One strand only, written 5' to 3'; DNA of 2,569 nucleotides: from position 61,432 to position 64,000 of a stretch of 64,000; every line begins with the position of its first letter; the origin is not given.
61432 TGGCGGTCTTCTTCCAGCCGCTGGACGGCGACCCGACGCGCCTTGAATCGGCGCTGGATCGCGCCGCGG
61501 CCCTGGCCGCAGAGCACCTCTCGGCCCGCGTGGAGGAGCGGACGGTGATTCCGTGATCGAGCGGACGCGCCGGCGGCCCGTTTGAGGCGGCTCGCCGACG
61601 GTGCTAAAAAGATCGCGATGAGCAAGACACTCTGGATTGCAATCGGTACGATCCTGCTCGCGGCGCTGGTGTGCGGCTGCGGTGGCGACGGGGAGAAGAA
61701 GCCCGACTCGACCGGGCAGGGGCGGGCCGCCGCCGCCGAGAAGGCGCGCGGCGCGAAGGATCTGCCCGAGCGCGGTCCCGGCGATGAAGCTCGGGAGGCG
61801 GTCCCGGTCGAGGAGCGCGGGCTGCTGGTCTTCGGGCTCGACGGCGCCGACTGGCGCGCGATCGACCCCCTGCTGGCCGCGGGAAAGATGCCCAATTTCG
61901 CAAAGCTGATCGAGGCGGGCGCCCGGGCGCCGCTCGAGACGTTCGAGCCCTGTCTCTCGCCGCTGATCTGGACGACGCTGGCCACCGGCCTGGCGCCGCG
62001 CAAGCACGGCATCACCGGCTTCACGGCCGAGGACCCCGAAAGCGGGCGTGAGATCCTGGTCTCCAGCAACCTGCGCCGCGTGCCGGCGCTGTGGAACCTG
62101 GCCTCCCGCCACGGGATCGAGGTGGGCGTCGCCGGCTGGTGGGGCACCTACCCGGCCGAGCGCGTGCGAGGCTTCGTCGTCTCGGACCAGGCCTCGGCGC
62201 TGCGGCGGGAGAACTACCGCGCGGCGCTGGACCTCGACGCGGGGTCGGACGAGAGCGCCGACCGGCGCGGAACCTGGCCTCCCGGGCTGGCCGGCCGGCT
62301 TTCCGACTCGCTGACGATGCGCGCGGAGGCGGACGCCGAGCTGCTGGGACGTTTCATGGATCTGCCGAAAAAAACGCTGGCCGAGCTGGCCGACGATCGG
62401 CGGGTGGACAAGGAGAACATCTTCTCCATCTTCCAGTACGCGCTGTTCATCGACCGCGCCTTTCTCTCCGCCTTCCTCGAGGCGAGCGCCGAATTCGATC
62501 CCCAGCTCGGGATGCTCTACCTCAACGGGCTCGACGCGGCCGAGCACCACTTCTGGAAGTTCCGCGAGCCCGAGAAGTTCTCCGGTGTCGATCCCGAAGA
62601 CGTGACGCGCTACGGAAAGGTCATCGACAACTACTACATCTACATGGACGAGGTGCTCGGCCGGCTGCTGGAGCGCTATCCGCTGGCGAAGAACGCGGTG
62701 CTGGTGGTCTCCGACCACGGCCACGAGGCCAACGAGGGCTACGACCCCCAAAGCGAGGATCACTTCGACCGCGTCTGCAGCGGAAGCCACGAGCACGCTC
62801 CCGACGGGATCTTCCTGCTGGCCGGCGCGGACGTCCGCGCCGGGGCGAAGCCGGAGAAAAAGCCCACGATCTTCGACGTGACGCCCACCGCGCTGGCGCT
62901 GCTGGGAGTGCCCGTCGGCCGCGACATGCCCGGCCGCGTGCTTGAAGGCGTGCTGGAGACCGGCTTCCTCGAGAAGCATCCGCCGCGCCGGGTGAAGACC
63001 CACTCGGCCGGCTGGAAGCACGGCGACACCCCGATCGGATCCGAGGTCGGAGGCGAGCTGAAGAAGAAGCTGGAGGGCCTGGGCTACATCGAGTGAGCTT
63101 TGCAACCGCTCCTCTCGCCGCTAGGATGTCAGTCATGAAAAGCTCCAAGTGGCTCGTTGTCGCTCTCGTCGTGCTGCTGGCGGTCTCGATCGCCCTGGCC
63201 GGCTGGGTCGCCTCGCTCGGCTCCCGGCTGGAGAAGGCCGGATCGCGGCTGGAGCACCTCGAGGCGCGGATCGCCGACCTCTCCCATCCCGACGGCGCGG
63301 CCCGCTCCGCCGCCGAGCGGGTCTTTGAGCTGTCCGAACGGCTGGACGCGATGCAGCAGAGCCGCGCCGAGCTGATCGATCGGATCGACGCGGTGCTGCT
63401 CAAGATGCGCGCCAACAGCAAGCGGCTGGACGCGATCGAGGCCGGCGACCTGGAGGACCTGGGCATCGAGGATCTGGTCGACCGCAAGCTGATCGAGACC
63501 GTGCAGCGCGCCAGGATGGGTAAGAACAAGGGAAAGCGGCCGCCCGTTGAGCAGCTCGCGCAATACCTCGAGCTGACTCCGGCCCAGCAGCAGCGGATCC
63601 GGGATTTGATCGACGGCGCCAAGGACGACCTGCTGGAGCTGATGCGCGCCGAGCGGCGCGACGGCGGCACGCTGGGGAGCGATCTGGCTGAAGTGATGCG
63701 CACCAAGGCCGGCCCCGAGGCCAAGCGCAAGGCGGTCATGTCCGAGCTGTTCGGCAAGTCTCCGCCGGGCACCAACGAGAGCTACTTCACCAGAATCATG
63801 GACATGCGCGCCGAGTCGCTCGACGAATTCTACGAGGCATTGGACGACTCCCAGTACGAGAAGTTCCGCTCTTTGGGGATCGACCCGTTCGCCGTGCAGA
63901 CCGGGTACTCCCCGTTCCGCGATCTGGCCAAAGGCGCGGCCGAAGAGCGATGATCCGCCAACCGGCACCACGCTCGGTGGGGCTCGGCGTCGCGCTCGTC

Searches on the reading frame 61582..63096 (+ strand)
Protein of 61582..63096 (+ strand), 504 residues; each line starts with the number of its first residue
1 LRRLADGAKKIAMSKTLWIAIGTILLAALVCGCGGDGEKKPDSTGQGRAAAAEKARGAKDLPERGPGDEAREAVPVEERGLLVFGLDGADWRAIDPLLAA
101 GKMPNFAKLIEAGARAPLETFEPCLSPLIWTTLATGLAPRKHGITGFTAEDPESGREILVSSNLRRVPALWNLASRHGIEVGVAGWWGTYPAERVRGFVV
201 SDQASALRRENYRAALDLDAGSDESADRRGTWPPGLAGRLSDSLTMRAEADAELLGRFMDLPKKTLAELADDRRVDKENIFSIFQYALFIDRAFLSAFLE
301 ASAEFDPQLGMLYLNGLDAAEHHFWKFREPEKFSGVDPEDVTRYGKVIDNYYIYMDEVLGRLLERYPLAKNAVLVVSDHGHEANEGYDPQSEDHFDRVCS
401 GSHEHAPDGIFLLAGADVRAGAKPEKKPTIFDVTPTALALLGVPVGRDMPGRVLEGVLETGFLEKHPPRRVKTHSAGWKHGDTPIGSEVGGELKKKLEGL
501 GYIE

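Call 54: search_protein_families(library=pfam, proteins=[window:61582-63096:+], max_evalue=0.00001)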
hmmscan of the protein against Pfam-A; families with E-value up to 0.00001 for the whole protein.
window:61582-63096:+ (504 aa): 1 family
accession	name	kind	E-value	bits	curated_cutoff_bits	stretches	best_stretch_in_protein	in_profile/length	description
PF01663.27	Phosphodiest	-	5.9e-34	118.6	23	1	81-387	1-226/342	Type I phosphodiesterase / nucleotide pyrophosphatase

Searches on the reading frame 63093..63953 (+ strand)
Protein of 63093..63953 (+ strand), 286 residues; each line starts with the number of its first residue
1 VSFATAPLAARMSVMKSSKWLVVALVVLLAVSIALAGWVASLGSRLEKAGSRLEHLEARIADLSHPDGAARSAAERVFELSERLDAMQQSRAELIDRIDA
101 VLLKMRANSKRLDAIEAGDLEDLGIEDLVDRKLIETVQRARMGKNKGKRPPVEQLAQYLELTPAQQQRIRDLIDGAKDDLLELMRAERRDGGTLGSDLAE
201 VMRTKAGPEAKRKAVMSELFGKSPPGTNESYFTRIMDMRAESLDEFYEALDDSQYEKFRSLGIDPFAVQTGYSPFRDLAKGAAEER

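Call 54: search_protein_families(library=pfam, proteins=[window:63093-63953:+], max_evalue=0.00001)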
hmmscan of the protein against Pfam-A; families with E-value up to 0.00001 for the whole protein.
window:63093-63953:+ (286 aa): 1 family
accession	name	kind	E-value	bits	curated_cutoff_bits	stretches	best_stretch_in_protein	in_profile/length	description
PF07813.17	LTXXQ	-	4.4e-06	27.8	24.3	0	151-261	5-99/100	LTXXQ motif family protein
